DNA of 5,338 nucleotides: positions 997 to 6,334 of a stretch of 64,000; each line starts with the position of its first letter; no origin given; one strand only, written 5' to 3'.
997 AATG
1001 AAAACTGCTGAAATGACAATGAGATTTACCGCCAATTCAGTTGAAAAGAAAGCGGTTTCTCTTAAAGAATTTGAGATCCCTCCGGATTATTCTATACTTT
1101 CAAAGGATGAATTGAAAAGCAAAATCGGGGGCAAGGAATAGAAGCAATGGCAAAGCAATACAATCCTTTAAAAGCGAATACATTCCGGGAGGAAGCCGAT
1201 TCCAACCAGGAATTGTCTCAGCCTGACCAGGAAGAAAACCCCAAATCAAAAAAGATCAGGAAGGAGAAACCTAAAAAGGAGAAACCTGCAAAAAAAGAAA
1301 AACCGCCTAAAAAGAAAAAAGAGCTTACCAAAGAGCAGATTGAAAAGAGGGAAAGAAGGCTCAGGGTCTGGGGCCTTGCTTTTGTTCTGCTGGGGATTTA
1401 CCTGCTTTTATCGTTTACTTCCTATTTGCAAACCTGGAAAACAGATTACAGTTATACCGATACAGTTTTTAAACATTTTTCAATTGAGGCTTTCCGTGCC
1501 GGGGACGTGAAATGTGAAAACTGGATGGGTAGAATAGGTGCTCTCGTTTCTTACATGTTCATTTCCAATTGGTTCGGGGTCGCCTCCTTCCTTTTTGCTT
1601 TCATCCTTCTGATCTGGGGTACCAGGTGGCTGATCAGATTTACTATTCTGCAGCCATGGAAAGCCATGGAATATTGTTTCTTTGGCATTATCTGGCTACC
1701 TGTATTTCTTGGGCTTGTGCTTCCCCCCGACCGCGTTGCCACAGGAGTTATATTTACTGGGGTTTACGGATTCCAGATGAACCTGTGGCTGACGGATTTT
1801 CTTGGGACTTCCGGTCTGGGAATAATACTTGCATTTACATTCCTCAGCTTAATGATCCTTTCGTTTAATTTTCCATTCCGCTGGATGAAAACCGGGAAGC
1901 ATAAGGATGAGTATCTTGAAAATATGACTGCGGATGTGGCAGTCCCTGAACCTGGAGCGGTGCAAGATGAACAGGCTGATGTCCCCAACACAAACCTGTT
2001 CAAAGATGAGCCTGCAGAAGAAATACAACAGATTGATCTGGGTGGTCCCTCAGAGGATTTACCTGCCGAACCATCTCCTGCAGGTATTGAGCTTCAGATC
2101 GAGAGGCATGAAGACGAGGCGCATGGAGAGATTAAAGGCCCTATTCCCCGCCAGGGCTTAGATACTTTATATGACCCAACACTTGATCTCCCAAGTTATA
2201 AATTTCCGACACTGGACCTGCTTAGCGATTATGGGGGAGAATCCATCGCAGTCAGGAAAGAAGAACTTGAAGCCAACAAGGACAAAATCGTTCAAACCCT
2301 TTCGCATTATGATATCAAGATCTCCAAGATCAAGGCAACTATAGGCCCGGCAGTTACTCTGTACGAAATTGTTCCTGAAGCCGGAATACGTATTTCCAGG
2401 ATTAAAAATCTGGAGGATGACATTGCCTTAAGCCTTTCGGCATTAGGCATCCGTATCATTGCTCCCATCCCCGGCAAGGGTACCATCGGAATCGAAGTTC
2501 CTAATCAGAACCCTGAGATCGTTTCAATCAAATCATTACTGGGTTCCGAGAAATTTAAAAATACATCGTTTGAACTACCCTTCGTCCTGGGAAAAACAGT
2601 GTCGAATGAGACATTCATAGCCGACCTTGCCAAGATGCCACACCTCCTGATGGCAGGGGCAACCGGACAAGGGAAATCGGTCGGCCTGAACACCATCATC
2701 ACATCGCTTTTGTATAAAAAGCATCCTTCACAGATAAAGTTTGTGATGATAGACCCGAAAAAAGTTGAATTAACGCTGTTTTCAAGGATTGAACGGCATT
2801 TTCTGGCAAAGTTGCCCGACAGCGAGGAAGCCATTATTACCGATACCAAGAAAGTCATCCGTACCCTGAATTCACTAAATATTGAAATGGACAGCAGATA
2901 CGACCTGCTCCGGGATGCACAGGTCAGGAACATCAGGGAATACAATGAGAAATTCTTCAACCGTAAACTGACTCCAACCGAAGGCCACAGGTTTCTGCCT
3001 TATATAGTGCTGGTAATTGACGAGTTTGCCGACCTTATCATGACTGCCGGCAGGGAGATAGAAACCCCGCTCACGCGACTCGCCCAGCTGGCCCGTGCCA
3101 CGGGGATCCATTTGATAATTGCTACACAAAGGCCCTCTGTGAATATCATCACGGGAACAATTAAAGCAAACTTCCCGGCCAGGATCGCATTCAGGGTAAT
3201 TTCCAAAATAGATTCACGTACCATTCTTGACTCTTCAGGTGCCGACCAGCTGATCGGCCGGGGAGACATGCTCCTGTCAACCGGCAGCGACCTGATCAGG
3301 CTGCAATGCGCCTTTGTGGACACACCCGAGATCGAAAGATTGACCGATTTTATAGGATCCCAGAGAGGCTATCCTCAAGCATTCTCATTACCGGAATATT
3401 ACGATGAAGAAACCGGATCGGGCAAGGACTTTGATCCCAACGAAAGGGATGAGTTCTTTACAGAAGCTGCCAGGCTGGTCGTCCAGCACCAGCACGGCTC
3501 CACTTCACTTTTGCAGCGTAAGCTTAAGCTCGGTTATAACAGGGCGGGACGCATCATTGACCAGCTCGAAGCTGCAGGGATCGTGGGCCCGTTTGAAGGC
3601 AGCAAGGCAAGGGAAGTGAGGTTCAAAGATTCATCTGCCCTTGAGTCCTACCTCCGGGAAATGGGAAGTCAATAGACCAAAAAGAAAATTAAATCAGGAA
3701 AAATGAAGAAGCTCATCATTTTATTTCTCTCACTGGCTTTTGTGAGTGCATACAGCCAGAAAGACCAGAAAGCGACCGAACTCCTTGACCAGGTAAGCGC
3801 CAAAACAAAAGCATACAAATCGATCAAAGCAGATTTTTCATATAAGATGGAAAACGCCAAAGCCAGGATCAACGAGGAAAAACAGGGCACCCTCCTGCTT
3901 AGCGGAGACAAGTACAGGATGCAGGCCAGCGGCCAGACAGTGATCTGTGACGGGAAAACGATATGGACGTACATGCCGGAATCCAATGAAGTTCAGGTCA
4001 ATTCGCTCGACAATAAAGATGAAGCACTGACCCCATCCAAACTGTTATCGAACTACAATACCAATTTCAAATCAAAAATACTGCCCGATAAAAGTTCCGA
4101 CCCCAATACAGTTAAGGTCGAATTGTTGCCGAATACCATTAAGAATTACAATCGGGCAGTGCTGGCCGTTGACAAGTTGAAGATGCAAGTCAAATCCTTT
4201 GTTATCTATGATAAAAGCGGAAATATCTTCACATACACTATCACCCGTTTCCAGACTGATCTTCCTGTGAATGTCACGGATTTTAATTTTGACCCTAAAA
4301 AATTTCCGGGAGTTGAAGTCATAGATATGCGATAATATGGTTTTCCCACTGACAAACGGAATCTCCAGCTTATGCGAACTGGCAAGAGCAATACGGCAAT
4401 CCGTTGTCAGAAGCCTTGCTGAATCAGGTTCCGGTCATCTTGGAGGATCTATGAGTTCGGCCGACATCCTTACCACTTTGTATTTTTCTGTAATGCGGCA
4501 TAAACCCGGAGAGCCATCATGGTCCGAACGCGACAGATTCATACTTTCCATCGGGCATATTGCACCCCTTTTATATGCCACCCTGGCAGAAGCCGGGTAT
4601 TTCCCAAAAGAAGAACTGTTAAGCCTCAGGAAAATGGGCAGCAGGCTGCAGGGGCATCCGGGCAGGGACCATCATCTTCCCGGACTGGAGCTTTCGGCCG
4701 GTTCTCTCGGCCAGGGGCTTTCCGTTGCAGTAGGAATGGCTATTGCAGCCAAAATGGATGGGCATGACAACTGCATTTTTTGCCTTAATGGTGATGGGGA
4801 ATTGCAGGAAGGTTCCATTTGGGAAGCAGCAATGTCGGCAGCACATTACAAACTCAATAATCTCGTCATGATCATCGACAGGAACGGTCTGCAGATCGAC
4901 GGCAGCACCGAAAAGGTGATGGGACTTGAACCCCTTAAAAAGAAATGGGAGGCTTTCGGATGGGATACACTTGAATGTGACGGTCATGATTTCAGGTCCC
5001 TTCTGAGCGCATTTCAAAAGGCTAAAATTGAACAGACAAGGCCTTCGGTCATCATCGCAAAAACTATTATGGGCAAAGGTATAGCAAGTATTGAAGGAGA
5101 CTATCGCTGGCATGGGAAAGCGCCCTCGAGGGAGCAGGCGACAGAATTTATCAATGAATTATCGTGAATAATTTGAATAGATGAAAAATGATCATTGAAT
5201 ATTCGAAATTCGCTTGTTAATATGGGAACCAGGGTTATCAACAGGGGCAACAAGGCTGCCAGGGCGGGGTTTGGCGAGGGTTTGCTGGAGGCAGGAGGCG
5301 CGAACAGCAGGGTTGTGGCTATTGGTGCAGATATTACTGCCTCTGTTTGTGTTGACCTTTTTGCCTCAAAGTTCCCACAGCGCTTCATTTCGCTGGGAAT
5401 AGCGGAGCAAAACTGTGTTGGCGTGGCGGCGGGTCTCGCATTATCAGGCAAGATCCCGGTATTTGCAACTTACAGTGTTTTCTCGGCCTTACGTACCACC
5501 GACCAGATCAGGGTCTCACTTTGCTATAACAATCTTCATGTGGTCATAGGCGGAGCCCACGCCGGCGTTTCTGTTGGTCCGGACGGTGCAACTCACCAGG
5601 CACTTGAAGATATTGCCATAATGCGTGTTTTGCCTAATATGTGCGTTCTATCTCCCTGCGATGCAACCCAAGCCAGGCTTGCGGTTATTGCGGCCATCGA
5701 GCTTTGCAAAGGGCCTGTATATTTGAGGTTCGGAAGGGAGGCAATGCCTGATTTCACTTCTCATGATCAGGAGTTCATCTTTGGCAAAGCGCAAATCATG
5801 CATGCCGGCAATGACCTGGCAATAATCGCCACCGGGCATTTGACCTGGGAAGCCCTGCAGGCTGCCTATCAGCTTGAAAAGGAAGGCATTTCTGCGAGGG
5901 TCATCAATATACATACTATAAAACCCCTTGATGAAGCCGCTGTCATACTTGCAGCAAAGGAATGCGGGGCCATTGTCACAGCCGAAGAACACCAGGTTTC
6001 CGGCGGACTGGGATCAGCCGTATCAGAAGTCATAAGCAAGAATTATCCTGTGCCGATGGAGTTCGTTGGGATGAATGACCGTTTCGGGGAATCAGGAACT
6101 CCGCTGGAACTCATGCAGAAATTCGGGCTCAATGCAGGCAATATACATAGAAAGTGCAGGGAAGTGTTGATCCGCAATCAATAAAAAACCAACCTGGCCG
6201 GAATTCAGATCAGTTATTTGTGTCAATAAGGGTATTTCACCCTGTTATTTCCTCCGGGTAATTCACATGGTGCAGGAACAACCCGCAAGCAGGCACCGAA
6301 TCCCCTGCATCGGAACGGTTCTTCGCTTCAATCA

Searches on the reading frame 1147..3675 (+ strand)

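Call 43: search_protein_families(library=pfam, proteins=[window:1147-3675:+], max_evalue=0.00001)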
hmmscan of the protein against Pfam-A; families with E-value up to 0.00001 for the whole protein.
window:1147-3675:+ (842 aa): 4 families
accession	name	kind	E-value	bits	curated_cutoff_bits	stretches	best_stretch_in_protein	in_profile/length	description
PF01580.24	FtsK_SpoIIIE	-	5.1e-56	190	24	1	461-665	2-221/221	FtsK/SpoIIIE family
PF17854.6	FtsK_alpha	-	1.4e-30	105.9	22.9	1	353-453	1-101/101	FtsK alpha domain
PF09397.16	FtsK_gamma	-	5.1e-27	93.8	30.6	1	766-825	2-61/63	Ftsk gamma domain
PF13491.11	FtsK_4TM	-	7.5e-16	58.7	23.1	1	74-245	7-164/171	4TM region of DNA translocase FtsK/SpoIIIE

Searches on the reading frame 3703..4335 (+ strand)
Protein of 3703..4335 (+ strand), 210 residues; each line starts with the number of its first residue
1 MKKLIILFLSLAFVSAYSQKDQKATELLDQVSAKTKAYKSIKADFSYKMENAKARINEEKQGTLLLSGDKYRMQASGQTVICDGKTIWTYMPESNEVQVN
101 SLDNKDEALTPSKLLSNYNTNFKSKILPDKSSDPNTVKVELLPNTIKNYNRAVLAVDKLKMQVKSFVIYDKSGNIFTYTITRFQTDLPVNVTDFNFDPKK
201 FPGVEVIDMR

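Call 43: search_protein_families(library=pfam, proteins=[window:3703-4335:+], max_evalue=0.00001)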
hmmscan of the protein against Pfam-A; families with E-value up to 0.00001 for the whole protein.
window:3703-4335:+ (210 aa): 2 families
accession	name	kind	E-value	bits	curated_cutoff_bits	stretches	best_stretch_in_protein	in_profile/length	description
PF03548.22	LolA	-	2.7e-14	53.7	23.6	1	38-197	3-165/165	Outer membrane lipoprotein carrier protein LolA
PF16584.11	LolA_2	-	1e-08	35.6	26.8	1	14-127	1-110/152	Outer membrane lipoprotein carrier protein LolA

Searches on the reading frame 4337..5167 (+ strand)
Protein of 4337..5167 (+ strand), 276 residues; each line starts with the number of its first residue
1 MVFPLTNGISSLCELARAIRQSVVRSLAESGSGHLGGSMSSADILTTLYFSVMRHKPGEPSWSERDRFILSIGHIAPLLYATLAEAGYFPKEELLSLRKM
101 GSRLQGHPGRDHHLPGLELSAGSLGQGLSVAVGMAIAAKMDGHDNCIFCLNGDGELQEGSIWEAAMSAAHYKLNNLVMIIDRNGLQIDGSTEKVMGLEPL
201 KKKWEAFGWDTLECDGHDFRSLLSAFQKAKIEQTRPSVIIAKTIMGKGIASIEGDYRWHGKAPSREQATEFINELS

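Call 43: search_protein_families(library=pfam, proteins=[window:4337-5167:+], max_evalue=0.00001)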
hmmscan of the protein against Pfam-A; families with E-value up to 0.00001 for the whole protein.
window:4337-5167:+ (276 aa): 3 families
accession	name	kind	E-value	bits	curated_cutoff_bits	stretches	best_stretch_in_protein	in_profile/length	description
PF00456.26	Transketolase_N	-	3.6e-58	197.6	22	1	15-263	5-263/334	Transketolase, thiamine diphosphate binding domain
PF13292.11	DXP_synthase_N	-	2.5e-12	47.1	21.2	1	11-188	17-176/274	1-deoxy-D-xylulose-5-phosphate synthase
PF00676.26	E1_dh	-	8.8e-09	35.2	22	1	122-230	101-208/300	Dehydrogenase E1 component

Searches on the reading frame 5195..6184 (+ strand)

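Call 43: search_protein_families(library=pfam, proteins=[window:5195-6184:+], max_evalue=0.00001)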
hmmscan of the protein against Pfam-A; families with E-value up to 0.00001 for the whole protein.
window:5195-6184:+ (329 aa): 3 families
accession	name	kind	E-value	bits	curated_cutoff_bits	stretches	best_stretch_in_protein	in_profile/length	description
PF02779.29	Transket_pyr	-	1.9e-38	132.3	27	1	21-184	4-172/174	Transketolase, pyrimidine binding domain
PF02780.25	Transketolase_C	-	4.7e-30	104.5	25.9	1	197-317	1-124/124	Transketolase, C-terminal domain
PF22613.1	Transketolase_C_1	-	2.3e-07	31.4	27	1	204-312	10-112/113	Transketolase-like TK C-terminal domain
